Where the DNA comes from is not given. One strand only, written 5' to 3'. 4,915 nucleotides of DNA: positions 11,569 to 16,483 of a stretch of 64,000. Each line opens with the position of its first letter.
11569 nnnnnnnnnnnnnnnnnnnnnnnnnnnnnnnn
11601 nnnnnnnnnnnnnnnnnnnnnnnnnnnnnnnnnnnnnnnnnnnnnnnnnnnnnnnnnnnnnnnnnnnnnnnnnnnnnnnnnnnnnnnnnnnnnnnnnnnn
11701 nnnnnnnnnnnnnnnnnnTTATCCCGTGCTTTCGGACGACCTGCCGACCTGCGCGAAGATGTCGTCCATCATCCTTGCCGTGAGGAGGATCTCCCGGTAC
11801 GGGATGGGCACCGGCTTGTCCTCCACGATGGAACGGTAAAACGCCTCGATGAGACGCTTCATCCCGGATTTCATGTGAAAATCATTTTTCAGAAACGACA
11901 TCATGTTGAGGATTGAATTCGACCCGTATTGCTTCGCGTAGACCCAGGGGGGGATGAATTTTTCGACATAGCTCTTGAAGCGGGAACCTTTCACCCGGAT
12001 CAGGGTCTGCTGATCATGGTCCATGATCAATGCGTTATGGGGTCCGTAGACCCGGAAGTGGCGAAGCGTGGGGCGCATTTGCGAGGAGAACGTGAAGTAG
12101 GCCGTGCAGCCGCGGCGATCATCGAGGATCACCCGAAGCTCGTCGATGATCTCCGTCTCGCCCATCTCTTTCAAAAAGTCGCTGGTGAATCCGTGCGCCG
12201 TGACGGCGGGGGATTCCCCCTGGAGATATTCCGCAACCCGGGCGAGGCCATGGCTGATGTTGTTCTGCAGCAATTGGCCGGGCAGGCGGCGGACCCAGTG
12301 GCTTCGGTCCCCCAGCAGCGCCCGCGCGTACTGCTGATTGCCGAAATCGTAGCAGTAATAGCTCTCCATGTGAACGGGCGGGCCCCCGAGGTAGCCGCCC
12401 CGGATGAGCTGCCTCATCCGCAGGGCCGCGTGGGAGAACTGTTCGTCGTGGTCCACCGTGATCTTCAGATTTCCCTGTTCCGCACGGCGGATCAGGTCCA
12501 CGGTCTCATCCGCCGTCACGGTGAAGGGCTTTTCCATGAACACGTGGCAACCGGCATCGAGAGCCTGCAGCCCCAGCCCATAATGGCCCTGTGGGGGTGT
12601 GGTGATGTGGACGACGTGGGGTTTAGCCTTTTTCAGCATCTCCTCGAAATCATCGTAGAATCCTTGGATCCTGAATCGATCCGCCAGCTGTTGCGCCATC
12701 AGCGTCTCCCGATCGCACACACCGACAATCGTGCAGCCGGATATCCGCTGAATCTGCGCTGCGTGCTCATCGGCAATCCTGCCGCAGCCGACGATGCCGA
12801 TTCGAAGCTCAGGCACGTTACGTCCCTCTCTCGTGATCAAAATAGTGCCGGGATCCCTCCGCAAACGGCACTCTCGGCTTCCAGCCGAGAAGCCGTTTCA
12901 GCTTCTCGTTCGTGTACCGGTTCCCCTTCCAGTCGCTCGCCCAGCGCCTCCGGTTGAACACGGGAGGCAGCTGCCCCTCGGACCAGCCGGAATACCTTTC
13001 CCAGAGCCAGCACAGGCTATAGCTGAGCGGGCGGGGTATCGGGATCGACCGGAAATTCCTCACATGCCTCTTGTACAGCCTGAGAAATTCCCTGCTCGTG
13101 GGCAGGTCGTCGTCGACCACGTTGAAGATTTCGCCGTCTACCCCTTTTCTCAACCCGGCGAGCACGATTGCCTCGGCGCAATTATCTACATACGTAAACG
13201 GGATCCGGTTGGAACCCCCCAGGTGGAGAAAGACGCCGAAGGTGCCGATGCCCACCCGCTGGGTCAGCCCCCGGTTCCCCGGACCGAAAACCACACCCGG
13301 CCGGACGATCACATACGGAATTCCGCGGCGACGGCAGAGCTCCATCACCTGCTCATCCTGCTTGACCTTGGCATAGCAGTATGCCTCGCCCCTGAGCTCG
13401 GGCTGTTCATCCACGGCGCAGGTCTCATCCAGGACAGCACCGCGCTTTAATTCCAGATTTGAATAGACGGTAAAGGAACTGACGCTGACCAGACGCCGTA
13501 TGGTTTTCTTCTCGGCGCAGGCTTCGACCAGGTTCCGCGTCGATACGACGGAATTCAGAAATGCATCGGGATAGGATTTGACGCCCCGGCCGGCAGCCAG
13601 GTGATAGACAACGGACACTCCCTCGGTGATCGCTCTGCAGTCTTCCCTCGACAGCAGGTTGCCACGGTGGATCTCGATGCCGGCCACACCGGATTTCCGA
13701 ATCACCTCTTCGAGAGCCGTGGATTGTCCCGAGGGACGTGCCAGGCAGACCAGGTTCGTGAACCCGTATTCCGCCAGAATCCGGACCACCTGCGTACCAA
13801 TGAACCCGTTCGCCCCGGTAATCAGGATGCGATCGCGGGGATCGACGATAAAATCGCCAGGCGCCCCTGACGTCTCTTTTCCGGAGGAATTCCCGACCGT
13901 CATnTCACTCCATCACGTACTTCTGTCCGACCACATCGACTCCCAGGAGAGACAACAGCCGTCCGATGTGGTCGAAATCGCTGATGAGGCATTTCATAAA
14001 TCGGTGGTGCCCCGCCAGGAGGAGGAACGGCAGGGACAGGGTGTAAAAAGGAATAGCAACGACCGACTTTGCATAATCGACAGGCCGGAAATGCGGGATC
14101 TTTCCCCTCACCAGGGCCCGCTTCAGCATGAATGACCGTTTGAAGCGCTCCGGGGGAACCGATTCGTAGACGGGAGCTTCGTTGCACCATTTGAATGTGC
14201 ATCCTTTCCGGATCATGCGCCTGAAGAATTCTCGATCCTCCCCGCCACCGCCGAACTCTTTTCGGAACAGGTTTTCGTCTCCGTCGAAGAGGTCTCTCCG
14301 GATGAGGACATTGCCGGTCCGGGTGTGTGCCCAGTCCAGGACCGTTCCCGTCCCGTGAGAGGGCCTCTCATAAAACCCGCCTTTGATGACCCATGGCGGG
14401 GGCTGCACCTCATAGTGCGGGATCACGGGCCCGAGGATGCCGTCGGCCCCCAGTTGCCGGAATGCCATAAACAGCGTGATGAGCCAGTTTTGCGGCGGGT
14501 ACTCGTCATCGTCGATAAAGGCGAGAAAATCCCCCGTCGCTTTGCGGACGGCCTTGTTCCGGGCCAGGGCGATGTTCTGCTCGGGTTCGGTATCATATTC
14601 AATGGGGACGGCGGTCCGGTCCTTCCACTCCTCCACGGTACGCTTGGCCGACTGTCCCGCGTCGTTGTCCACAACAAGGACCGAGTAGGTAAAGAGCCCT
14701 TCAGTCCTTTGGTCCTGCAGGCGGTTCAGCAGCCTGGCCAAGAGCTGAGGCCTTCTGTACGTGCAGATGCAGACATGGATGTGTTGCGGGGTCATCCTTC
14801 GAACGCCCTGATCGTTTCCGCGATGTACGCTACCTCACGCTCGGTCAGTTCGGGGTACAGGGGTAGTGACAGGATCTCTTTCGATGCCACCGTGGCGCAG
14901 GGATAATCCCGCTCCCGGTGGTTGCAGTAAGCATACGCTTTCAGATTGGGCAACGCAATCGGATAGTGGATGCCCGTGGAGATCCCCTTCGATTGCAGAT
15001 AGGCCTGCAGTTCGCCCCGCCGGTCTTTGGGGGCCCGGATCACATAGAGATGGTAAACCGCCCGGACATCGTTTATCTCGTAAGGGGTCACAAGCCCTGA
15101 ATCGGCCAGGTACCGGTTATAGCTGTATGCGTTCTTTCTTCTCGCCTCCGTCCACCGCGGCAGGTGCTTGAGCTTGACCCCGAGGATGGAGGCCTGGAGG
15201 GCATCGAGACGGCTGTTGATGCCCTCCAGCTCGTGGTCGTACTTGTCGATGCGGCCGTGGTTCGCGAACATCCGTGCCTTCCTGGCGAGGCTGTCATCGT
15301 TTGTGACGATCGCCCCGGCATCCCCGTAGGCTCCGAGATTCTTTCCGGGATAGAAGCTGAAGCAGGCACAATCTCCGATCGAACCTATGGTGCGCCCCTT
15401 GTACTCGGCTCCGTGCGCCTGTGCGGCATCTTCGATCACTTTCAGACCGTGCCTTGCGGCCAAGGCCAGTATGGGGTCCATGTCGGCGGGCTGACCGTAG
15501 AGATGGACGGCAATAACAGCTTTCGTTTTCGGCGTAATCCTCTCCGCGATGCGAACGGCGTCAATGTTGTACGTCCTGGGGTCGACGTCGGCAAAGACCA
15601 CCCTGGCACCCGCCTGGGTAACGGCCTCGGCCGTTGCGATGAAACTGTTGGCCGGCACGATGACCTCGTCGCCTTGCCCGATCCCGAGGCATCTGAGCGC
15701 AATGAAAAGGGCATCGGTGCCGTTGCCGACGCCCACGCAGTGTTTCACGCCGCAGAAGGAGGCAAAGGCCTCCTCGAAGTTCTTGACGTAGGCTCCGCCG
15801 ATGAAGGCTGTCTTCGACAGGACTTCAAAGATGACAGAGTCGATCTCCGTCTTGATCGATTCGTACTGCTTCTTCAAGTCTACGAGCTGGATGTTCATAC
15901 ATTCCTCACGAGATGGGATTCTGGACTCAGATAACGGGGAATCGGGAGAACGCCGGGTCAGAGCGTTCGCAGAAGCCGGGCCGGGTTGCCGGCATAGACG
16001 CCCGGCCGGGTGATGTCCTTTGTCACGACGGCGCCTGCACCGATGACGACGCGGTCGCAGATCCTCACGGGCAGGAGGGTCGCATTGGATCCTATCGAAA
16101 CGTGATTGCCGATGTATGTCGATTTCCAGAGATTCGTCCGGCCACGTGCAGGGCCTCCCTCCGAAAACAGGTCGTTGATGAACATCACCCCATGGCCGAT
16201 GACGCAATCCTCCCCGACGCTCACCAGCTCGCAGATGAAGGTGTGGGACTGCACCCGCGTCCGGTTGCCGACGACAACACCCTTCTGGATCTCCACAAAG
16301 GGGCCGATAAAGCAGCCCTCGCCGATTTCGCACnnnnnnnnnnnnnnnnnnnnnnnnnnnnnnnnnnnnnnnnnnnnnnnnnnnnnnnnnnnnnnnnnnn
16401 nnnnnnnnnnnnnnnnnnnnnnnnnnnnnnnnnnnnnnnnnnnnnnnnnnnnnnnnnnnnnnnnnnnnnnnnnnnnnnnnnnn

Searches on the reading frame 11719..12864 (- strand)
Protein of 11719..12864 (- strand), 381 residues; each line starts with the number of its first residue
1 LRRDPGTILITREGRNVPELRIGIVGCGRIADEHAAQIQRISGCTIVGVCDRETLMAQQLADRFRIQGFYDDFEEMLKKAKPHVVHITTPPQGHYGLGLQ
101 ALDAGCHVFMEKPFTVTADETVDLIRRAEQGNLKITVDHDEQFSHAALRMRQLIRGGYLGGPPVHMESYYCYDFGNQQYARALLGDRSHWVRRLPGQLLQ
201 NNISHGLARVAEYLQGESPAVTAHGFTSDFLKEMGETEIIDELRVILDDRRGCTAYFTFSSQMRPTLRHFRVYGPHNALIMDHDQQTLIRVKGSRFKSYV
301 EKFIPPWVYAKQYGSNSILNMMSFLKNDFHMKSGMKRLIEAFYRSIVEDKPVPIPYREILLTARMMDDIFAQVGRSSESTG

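Call 56: search_protein_families(library=pfam, proteins=[window:11719-12864:-], max_evalue=0.00001)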
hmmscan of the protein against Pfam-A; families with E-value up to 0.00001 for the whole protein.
window:11719-12864:- (381 aa): 2 families
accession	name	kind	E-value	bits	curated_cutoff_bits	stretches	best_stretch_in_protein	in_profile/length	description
PF01408.29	GFO_IDH_MocA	-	5.3e-28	98.6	24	1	20-139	1-120/120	Oxidoreductase family, NAD-binding Rossmann fold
PF03447.22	NAD_binding_3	-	4.5e-06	27.8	24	1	26-137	1-115/116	Homoserine dehydrogenase, NAD binding domain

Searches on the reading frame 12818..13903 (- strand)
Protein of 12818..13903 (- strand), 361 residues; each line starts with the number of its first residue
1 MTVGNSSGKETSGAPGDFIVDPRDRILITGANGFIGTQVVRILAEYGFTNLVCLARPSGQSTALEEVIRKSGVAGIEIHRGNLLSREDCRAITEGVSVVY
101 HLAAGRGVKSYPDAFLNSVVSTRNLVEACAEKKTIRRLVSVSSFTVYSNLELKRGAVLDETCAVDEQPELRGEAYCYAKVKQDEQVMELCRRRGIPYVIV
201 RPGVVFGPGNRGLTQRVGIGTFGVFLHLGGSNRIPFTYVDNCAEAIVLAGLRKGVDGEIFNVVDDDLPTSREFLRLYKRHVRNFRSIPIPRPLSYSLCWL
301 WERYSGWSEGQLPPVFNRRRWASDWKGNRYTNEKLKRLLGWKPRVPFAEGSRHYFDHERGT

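Call 56: search_protein_families(library=pfam, proteins=[window:12818-13903:-], max_evalue=0.00001)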
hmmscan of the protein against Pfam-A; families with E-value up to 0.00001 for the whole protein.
window:12818-13903:- (361 aa): 6 families
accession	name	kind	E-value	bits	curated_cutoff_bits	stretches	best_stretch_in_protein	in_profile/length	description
PF01370.27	Epimerase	-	6.7e-29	101.4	20.9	1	26-262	1-239/240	NAD dependent epimerase/dehydratase family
PF07993.18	NAD_binding_4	-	2.3e-18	66.7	20.1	1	28-227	1-229/258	Male sterility protein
PF01073.25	3Beta_HSD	-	1.5e-17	64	22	1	27-250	1-229/280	3-beta hydroxysteroid dehydrogenase/isomerase family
PF13460.12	NAD_binding_10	-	4.3e-15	56.5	27.2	1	30-205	1-146/184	NAD(P)H-binding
PF16363.11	GDP_Man_Dehyd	-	7.1e-15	55.7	27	1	27-201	1-179/332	GDP-mannose 4,6 dehydratase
PF02719.21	Polysacc_synt_2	-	4.1e-07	29.9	20.2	1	26-143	1-128/293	Polysaccharide biosynthesis protein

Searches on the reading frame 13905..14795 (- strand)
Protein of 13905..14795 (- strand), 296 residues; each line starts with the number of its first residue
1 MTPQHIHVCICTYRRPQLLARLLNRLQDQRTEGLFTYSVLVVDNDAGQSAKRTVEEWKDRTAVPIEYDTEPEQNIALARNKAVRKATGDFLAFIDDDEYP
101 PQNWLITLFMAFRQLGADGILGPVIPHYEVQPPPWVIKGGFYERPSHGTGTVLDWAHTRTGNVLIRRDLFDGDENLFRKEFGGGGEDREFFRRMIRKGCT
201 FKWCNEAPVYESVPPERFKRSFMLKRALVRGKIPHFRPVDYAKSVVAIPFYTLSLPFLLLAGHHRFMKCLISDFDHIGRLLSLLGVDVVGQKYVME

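Call 56: search_protein_families(library=pfam, proteins=[window:13905-14795:-], max_evalue=0.00001)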
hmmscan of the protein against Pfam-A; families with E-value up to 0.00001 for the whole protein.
window:13905-14795:- (296 aa): 1 family
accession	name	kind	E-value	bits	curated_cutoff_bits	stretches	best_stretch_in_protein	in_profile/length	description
PF00535.33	Glycos_transf_2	-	2.3e-18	67.1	23.3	1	8-138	2-129/168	Glycosyl transferase family 2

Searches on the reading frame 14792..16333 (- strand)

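Call 56: search_protein_families(library=pfam, proteins=[window:14792-16333:-], max_evalue=0.00001)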
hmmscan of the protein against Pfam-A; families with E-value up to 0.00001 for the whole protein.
window:14792-16333:- (513 aa): 3 families
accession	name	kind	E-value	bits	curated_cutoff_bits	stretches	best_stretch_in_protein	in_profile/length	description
PF01041.23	DegT_DnrJ_EryC1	-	9.6e-121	403.8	19.8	1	160-509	3-360/360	DegT/DnrJ/EryC1/StrS aminotransferase family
PF00155.27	Aminotran_1_2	-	2.2e-06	27.5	19.7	1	183-358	44-246/361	Aminotransferase class I and II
PF00266.25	Aminotran_5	-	4.2e-06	26.4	21.5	1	183-308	45-181/371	Aminotransferase class-V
